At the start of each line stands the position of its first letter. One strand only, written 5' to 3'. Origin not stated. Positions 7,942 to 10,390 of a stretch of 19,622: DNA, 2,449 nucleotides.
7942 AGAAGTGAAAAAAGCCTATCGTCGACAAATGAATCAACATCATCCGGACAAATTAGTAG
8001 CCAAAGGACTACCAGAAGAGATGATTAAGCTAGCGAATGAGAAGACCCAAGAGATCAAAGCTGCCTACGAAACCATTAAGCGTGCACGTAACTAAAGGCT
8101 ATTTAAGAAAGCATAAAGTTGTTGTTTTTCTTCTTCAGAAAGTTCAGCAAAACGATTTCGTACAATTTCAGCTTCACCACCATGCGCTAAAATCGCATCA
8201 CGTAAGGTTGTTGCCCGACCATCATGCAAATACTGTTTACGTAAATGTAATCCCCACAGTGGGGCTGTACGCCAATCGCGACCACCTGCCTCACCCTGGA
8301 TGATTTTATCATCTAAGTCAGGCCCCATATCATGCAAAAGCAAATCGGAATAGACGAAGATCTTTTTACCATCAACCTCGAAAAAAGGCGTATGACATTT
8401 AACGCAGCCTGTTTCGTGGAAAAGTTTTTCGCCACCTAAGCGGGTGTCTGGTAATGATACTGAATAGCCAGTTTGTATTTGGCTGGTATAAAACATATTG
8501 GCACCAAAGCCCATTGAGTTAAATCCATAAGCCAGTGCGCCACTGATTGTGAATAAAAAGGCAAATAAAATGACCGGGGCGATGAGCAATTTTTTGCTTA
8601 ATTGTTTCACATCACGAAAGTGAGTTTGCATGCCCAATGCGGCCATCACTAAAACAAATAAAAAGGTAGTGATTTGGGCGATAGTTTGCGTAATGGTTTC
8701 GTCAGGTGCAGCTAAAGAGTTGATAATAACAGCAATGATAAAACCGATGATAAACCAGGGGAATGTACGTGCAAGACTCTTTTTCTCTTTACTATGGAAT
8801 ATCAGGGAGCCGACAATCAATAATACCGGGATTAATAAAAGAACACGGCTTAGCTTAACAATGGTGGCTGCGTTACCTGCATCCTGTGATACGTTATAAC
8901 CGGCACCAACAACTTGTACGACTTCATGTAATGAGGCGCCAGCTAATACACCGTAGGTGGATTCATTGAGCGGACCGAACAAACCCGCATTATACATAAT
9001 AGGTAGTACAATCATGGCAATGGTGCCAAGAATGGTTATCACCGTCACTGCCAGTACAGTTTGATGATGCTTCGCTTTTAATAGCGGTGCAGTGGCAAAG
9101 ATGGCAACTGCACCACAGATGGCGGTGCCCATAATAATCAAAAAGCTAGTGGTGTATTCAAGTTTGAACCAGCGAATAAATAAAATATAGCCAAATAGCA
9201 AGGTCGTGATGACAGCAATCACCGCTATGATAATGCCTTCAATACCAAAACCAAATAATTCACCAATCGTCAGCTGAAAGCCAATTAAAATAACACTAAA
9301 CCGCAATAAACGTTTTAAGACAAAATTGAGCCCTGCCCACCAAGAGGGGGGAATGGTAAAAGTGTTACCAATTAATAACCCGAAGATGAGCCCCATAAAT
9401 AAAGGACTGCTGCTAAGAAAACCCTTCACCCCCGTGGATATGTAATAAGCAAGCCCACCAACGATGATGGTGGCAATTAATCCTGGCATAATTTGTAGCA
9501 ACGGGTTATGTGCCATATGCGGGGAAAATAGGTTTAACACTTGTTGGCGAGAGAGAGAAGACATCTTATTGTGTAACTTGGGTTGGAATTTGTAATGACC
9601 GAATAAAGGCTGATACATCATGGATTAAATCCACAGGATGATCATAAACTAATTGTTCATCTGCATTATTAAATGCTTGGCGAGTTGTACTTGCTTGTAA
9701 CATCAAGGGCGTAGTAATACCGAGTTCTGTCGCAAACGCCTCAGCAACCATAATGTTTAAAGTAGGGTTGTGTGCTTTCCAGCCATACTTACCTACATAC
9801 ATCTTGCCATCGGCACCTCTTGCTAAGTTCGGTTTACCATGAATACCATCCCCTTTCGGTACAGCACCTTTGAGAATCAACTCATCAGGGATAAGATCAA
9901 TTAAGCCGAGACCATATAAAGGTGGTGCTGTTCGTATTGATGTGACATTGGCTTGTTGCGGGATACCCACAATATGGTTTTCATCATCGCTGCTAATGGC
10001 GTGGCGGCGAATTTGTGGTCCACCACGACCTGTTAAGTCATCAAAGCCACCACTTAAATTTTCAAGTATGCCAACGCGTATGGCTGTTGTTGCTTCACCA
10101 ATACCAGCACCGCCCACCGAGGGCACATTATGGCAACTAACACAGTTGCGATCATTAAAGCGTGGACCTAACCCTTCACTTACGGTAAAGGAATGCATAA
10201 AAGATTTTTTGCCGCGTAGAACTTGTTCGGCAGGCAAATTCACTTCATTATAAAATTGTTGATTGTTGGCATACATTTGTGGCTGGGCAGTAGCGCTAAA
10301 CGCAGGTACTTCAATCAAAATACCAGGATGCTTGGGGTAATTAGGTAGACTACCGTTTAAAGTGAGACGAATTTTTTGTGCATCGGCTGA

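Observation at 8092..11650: DUF1111 di-heme cytochrome gene split in two, with a yeiH-like transporter gene nested between the halves and fused to the distal half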

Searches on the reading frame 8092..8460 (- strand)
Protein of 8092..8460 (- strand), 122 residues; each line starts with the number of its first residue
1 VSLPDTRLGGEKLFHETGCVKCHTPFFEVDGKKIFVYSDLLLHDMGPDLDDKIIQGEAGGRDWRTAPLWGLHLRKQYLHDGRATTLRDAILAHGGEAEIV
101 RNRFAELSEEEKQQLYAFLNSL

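Call 58: search_protein_families(library=ncbifam, proteins=[window:8092-8460:-], max_evalue=1)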
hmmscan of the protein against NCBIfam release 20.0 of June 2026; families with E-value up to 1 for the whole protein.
window:8092-8460:- (122 aa): 3 families
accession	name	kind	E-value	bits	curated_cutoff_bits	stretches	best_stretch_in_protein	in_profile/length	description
NF052341.1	hydrazine_gamma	equivalog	0.0003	19.8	625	1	62-122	280-339/339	hydrazine synthase subunit gamma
TIGR04039.1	MXAN_0977_Heme2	hypoth_equivalog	0.026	13.6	362.85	0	92-122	288-321/336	MbnH family di-heme enzyme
TIGR03791.1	TTQ_mauG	equivalog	0.16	11.2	443.85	1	63-122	214-278/291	tryptophan tryptophylquinone biosynthesis enzyme MauG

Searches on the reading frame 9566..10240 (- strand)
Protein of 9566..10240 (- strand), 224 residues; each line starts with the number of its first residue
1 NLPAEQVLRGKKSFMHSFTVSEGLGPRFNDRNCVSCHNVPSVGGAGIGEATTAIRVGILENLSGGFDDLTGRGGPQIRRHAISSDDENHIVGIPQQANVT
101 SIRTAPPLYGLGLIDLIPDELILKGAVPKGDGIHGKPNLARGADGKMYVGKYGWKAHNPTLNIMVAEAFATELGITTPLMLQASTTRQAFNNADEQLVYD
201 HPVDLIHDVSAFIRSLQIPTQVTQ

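Call 57: search_protein_families(library=pfam, proteins=[window:9566-10240:-], max_evalue=10)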
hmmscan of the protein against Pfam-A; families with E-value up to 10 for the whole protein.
window:9566-10240:- (224 aa): 3 families
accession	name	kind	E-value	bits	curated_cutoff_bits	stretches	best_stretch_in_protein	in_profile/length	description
PF06537.16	DHOR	-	2.4e-07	30.1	22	2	99-187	211-309/499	Di-haem oxidoreductase, putative peroxidase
PF18488.6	WYL_3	-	0.22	12.4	25.3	1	162-189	14-40/63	WYL domain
PF00034.26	Cytochrom_C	-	0.28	13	21.3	1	28-46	8-25/90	Cytochrome c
